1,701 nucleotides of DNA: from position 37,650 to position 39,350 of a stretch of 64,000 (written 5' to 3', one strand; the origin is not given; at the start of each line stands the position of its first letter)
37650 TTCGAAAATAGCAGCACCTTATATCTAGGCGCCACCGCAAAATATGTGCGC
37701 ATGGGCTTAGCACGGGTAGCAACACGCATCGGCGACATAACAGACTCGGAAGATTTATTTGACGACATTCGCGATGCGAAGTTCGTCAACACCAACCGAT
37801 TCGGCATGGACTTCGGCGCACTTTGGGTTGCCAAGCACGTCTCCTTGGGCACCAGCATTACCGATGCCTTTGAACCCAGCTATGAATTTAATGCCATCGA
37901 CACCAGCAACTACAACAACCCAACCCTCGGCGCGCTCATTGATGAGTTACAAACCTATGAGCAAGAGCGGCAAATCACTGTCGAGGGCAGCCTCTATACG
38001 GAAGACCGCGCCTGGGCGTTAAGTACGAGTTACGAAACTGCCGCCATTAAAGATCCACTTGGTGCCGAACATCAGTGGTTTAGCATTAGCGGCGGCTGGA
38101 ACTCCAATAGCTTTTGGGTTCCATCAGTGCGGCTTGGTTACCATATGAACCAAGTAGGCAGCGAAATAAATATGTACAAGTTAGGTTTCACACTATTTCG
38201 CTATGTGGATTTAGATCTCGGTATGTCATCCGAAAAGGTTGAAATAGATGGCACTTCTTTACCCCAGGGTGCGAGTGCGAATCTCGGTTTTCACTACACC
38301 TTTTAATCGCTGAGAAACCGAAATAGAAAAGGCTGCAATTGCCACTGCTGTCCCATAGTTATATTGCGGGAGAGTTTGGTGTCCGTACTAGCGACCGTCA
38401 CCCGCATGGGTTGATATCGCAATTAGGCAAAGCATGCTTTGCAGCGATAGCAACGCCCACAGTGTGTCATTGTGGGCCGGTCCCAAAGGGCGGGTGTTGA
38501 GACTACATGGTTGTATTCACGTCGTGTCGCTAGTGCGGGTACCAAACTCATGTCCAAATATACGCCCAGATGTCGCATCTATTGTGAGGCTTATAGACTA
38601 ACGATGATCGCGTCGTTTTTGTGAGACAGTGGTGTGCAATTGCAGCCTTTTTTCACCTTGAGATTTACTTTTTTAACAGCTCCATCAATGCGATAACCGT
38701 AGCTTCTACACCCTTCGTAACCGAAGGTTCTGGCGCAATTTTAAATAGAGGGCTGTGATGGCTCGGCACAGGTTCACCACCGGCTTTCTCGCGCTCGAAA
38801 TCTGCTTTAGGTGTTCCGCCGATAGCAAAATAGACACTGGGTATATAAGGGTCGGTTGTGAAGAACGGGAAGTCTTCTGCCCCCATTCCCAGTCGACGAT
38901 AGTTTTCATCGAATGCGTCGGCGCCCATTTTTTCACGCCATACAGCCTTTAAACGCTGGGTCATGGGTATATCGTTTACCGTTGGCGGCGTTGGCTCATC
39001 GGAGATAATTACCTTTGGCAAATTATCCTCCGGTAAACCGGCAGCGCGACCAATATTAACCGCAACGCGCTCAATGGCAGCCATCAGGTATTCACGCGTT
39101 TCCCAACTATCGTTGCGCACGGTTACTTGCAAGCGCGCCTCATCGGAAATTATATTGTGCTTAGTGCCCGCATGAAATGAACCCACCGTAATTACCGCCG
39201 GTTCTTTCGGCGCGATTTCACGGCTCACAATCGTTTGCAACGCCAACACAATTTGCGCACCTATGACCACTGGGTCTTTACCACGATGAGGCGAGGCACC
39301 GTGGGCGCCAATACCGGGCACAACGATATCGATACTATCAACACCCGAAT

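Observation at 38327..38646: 320-bp element with nested inverted repeats (MITE-like or structured RNA) between convergent OMP and M20 peptidase genes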

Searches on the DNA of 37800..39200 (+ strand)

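Call 4: search_rna_families(source=window, start=37800, end=39200, threshold=evalue, max_evalue=10, show_alignments=3)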
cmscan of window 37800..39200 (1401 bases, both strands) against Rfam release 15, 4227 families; matches with E-value up to 10: 1.
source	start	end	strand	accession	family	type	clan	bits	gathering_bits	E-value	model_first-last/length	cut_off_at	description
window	38717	38776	-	RF00054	SNORD25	Gene; snRNA; snoRNA; CD-box;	CL00049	15.7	39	5.6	1-87/87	no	Small nucleolar RNA SNORD25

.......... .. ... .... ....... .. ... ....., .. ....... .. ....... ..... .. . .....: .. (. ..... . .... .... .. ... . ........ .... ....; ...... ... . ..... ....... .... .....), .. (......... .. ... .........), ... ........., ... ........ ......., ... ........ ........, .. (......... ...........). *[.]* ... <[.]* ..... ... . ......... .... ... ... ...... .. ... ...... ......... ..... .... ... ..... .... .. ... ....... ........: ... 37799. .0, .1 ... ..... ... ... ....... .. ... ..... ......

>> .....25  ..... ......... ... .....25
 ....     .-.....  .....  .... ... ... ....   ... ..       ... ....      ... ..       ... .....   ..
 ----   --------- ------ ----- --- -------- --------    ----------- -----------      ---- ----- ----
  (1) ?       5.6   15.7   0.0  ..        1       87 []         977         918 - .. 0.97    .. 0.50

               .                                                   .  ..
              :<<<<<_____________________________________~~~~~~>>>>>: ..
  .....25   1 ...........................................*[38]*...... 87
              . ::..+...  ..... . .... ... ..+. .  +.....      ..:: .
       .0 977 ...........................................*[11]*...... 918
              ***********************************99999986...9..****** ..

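Call 24: search_dna_similar(query=window:38320-38660:+, collection=plasmids, mode=distant, max_evalue=0.01)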
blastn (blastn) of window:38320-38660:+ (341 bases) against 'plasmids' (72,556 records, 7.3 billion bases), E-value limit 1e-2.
No match.

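Call 25: search_dna_similar(query=window:38320-38660:+, collection=phages, mode=distant, max_evalue=0.01)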
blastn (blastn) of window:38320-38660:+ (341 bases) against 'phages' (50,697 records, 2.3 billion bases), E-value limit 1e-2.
No match.
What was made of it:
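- Tried and rejected: blastn of the element against plasmid and phage collections: no match (calls 24, 25).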

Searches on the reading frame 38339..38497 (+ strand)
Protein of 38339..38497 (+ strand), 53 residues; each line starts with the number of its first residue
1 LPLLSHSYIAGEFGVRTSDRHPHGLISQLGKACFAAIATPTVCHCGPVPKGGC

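Call 77: find_homologous_proteins(query=window:38339-38497:+, max_evalue=10)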
Query window:38339-38497:+: no candidate shares three 5-residue words with the query. No homologue found.

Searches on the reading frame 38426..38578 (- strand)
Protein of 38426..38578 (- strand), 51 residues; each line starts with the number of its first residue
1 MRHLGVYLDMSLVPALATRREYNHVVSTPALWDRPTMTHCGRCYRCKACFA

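Call 83: search_protein_representatives(protein=window:38426-38578:-)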
Query: 51 residues. Proteins with E-value up to 0.001 (for the whole library): 3; up to 1e-10: 0; up to 1e-30: 0. The best 3 are listed.
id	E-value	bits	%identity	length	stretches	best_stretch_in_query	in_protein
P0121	2.8e-06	42.8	25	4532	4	11-45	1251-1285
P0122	3.8e-06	42.4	48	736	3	5-36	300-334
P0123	1.8e-04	37.2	-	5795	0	-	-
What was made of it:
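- Tried and rejected: The 51-aa - strand ORF gave only weak hits to very large proteins (736-5,795 aa), which I take to be noise (call 83).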
